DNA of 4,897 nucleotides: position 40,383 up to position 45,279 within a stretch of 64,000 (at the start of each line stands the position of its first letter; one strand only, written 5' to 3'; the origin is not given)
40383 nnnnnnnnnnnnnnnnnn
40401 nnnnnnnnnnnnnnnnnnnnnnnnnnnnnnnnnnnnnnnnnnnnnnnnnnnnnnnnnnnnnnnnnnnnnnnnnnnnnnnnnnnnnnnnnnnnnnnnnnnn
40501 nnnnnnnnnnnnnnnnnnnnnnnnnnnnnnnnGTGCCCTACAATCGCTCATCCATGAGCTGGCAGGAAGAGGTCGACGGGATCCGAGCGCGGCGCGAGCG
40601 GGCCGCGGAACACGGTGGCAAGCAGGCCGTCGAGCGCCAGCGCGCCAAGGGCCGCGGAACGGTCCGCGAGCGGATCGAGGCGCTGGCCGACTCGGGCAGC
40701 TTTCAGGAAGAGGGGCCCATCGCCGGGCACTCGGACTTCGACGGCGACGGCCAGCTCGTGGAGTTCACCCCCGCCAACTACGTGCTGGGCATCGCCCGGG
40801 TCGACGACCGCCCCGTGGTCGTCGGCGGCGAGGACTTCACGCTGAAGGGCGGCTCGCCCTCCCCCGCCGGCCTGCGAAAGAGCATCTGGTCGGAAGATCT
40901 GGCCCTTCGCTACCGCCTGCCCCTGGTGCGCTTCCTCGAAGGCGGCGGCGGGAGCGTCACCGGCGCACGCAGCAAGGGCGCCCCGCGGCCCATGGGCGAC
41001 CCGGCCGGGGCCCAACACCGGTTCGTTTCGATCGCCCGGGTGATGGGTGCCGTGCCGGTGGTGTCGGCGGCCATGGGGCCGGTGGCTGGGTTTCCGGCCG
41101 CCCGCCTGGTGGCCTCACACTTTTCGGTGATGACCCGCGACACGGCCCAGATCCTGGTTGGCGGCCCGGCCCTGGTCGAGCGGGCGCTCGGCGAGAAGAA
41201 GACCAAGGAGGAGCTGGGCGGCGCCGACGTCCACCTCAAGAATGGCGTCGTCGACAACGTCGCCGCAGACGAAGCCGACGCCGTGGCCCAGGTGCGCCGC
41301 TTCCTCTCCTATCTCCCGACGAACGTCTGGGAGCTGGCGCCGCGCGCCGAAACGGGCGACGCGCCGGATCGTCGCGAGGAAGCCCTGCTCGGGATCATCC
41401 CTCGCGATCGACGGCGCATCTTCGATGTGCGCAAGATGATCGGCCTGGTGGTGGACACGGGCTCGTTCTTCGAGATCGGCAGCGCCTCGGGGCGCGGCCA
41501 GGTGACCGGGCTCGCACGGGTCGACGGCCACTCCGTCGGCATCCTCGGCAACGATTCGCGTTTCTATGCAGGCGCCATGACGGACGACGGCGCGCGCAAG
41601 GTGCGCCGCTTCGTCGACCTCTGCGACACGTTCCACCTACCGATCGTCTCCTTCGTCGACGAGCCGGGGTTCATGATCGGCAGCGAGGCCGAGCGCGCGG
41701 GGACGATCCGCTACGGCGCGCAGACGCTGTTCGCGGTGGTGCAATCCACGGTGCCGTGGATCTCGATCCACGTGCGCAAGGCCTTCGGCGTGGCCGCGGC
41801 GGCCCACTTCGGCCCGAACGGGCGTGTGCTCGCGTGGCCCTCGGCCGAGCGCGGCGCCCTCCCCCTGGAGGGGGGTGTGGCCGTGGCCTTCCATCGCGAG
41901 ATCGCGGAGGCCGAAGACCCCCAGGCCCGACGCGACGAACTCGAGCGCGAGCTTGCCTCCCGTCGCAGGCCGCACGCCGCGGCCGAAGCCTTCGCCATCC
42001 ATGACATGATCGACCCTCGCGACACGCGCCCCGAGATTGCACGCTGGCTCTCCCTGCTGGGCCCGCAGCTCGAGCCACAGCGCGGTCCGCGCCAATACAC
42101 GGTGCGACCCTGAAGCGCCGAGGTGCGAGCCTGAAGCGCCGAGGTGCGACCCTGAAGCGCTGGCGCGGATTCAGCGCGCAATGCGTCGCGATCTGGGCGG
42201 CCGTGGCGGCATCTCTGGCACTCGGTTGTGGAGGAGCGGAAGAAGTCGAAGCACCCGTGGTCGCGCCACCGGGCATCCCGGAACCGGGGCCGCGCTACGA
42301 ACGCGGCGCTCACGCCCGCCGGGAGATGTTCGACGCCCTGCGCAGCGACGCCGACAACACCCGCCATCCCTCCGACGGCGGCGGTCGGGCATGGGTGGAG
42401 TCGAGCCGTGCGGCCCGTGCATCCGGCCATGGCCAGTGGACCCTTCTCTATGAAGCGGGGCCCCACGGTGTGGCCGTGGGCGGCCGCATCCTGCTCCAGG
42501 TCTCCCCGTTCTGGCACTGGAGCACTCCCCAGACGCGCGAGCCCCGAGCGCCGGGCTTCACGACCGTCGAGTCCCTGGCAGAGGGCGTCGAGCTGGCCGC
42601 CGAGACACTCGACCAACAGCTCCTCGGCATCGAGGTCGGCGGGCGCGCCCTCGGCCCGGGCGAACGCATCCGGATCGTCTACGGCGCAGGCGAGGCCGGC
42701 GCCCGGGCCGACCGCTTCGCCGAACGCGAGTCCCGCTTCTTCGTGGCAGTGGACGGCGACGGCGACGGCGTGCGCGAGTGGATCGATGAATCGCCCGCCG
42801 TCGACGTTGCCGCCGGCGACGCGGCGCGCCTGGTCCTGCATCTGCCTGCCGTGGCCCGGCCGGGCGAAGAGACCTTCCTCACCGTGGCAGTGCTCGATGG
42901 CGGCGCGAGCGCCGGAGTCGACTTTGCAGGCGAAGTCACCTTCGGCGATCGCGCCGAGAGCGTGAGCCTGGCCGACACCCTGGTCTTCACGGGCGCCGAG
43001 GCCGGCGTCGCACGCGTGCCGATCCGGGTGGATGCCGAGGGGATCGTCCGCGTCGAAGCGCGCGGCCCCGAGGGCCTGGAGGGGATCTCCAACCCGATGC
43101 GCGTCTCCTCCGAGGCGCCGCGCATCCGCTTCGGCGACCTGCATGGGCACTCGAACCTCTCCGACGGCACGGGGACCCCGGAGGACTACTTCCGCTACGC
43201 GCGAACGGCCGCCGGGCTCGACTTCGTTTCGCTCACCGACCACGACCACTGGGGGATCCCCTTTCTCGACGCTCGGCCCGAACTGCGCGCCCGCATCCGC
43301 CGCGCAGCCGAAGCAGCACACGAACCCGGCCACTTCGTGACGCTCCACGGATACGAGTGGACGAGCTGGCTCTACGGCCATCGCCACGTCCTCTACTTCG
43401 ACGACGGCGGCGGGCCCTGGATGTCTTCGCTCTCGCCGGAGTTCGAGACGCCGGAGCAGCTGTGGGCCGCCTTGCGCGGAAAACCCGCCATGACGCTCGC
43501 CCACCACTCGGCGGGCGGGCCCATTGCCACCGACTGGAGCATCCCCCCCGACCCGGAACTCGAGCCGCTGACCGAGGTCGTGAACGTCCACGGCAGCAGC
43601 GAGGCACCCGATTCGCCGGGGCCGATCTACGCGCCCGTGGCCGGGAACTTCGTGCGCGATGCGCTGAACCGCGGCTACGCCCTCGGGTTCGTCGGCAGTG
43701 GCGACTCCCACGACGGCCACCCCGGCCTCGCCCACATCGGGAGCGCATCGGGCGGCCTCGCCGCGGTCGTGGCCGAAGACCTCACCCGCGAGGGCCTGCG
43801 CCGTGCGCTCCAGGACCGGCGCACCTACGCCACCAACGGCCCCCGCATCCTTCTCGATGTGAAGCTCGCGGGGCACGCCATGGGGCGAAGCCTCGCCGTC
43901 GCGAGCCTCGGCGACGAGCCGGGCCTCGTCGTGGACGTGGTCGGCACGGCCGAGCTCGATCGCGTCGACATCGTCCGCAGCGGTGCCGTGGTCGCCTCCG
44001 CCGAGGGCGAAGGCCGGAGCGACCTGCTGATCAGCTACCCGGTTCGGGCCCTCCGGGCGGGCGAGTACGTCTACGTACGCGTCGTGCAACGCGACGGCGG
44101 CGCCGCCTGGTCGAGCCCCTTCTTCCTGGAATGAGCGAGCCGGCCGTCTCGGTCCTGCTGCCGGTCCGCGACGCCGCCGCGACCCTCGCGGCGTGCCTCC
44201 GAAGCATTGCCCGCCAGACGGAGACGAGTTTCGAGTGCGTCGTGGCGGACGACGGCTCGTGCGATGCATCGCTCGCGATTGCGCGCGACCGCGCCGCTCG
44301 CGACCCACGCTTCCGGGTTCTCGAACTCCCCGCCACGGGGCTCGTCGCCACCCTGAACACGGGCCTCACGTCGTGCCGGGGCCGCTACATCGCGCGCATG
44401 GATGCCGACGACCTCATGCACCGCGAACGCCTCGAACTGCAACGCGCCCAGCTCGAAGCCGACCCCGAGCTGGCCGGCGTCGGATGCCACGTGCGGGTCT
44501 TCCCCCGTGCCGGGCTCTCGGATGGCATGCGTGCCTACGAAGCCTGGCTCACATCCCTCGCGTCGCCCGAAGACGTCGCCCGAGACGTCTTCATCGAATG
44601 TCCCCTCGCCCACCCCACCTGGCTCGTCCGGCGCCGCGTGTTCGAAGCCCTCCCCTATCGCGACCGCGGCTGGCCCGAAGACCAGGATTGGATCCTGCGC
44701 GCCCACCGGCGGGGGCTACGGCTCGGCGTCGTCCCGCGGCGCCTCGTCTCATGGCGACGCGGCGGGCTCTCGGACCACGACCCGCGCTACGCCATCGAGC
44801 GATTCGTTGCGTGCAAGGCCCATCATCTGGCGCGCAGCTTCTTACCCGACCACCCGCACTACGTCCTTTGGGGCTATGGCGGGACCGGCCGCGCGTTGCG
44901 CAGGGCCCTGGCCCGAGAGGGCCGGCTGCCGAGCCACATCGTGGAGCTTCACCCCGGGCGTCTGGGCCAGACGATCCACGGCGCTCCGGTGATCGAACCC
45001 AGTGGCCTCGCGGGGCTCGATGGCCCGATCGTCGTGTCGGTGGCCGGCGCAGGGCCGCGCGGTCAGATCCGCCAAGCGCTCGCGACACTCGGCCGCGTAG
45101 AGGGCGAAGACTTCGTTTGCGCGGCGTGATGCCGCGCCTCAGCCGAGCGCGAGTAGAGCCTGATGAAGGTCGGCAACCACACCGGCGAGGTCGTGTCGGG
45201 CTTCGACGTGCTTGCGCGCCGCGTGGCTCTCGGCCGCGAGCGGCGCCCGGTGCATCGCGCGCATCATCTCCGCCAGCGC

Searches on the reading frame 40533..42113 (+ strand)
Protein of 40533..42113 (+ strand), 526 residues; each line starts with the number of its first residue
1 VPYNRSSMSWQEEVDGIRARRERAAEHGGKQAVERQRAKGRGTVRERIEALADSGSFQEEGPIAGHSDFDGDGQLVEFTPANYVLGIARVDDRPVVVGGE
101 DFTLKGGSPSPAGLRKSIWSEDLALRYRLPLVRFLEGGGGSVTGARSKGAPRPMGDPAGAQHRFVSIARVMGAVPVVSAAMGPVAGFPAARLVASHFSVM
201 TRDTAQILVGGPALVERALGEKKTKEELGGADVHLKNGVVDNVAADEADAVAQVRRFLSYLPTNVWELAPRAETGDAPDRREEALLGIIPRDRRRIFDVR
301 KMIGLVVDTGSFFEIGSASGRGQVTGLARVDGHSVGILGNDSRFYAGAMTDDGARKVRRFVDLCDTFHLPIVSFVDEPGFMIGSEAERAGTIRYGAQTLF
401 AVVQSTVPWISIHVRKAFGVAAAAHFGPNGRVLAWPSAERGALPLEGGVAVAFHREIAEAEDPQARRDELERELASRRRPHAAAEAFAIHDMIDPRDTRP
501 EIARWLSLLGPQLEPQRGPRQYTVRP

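Call 13: search_protein_families(library=pfam, proteins=[window:40533-42113:+], max_evalue=0.001)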
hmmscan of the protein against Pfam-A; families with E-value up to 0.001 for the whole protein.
window:40533-42113:+ (526 aa): 2 families
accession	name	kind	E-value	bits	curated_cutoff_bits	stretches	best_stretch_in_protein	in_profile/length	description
PF01039.27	Carboxyl_trans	-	2.8e-90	303.8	22.3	1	36-508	2-477/493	Carboxyl transferase domain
PF03255.19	ACCA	-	3.2e-13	50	23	1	324-413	95-192/310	Acetyl co-enzyme A carboxylase carboxyltransferase-like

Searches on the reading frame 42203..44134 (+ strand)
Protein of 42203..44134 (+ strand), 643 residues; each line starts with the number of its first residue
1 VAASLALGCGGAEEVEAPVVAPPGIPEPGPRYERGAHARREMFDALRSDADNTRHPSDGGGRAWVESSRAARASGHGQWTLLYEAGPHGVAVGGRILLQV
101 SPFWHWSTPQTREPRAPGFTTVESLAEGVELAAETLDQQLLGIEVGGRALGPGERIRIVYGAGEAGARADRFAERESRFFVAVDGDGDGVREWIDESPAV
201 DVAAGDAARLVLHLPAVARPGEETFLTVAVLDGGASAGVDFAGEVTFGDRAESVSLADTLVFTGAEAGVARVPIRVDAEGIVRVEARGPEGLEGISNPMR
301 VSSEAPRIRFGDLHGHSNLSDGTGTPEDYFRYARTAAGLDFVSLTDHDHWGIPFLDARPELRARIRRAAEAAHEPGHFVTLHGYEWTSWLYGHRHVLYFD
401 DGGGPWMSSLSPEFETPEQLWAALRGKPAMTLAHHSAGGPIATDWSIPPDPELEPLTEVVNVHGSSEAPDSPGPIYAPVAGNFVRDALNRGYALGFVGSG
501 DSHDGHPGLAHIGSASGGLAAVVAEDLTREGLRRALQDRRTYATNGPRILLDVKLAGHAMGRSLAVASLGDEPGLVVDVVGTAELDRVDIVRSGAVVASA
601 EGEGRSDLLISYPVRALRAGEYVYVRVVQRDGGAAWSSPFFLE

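Call 13: search_protein_families(library=pfam, proteins=[window:42203-44134:+], max_evalue=0.001)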
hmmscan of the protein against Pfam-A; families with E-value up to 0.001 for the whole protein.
window:42203-44134:+ (643 aa): 1 family
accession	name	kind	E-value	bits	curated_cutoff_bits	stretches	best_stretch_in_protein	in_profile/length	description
PF12228.14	DUF3604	-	1.5e-14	53.8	20.4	2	514-551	375-412/591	Protein of unknown function (DUF3604)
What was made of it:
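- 42152..44134 (+): DUF3604 / CehA-McbA-type PHP metallohydrolase with a lipoprotein signal (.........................). It is the most widely conserved neighbour of the family. Pfam DUF3604 E=1.5e-14 (call 13).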

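Call 69: search_protein_families(library=ncbifam, proteins=[window:42203-44134:+], max_evalue=0.01)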
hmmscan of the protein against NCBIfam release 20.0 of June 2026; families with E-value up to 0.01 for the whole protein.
window:42203-44134:+ (643 aa): 4 families
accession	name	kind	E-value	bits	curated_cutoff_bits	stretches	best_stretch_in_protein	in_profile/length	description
NF038032.1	CehA_McbA_metalo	domain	6.5e-29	101.3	80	1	311-643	5-315/315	CehA/McbA family metallohydrolase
NF041577.1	nside_bi_sphtase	equivalog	4.3e-06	26.1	400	1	312-349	5-41/276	3',5'-nucleoside bisphosphate phosphatase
NF005928.0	PRK07945.1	equivalog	0.00023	20.6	250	1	311-348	100-136/337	PHP domain-containing protein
NF047791.1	RNaseRnm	equivalog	0.0048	16.2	375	1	312-349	4-40/275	RNase RNM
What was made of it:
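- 42152..44134 (+): NCBIfam NF038032 at 101 bits, above the cut-off of 80 (call 69).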

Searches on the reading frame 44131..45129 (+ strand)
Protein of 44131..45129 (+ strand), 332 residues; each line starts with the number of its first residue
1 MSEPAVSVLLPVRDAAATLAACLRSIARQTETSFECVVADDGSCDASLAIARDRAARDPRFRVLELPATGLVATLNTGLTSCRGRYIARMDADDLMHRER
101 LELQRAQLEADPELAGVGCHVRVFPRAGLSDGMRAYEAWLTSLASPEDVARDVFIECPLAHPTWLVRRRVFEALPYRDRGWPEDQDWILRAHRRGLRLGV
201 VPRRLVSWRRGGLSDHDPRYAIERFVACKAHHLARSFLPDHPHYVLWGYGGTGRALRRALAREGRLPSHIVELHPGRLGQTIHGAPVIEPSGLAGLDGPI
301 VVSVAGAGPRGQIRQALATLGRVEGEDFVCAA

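Call 68: search_protein_families(library=pfam, proteins=[window:44131-45129:+], max_evalue=0.01)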
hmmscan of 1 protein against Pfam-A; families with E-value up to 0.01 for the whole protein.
window:44131-45129:+ (332 aa): 3 families
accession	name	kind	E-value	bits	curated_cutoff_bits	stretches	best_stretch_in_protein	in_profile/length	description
PF00535.33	Glycos_transf_2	-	8.6e-26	91.3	23.3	1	7-172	1-165/168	Glycosyl transferase family 2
PF13641.12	Glyco_tranf_2_3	-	4.7e-07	30.5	27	1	4-206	1-209/230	Glycosyltransferase like family 2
PF13632.12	Glyco_trans_2_3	-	0.0051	17.1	27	0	86-206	1-121/198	Glycosyl transferase family group 2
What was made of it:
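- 44131..45129 (+): GT2-family glycosyltransferase, convergent with the rhomboid gene. Its ATG overlaps the DUF3604 stop codon by 4 nt. Pfam Glycos_transf_2 E=9e-26 (call 68).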

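Call 69: search_protein_families(library=ncbifam, proteins=[window:44131-45129:+], max_evalue=0.01)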
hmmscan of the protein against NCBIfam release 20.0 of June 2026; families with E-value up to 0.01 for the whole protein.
window:44131-45129:+ (332 aa): 21 families
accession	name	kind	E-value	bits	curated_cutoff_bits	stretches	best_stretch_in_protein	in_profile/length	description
NF053739.1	GlytfEpsEBac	equivalog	1.1e-20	73.8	450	1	4-177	1-168/265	glycosyltransferase EpsE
NF007482.0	PRK10073.1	equivalog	1.4e-18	67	423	1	2-98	4-100/334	glycosyltransferase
TIGR03965.1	mycofact_glyco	equivalog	4.6e-16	58.7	280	1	3-230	73-294/467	mycofactocin biosynthesis glycosyltransferase MftF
NF047683.1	TeichurnBiosyTuaG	equivalog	1.1e-13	51.5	400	1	3-105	5-108/252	teichuronic acid biosynthesis protein TuaG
TIGR03937.1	PgaC_IcaA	equivalog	4.3e-12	45.7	422.3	1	3-128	44-170/407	poly-beta-1,6-N-acetyl-D-glucosamine synthase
NF041875.1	EPS_EpsD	equivalog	8.3e-10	38.6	370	1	6-109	1-105/325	exopolysaccharide biosynthesis glycosyltransferase EpsD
TIGR03111.1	glyc2_xrt_Gpos1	hypoth_equivalog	3.1e-09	36.2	363.95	1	4-117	49-165/439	TIGR03111 family XrtG-associated glycosyltransferase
TIGR04283.1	glyco_like_mftF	equivalog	1.6e-08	34.4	182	1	6-207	1-184/221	TIGR04283 family arsenosugar biosynthesis glycosyltransferase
TIGR04242.1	nodulat_NodC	equivalog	1.7e-07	30.6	550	1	3-99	47-147/395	chitooligosaccharide synthase NodC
NF045692.1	OglycostaseCruG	equivalog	6.9e-06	25.2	600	1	5-65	42-102/386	2'-O-glycosyltransferase CruG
TIGR03469.1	HpnB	hypoth_equivalog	7.8e-06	25.2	379.25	1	3-62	43-106/386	hopene-associated glycosyltransferase HpnB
TIGR04009.1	wcaE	equivalog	1.7e-05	24.2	369.2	1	20-106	20-105/248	colanic acid biosynthesis glycosyltransferase WcaE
TIGR04440.1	glyco_TIGR04440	domain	3e-05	23.8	70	1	6-124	2-122/215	TIGR00180 family glycosyltransferase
NF050819.1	PolSacchBiosHfsG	equivalog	5.5e-05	22.5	500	1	2-96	10-96/302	polysaccharide biosynthesis protein HfsG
NF050050.1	ProtGlycPglI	equivalog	9.9e-05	21.8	500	1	4-100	2-100/306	GalNAc(5)-diNAcBac-PP-undecaprenol beta-1,3-glucosyltransferase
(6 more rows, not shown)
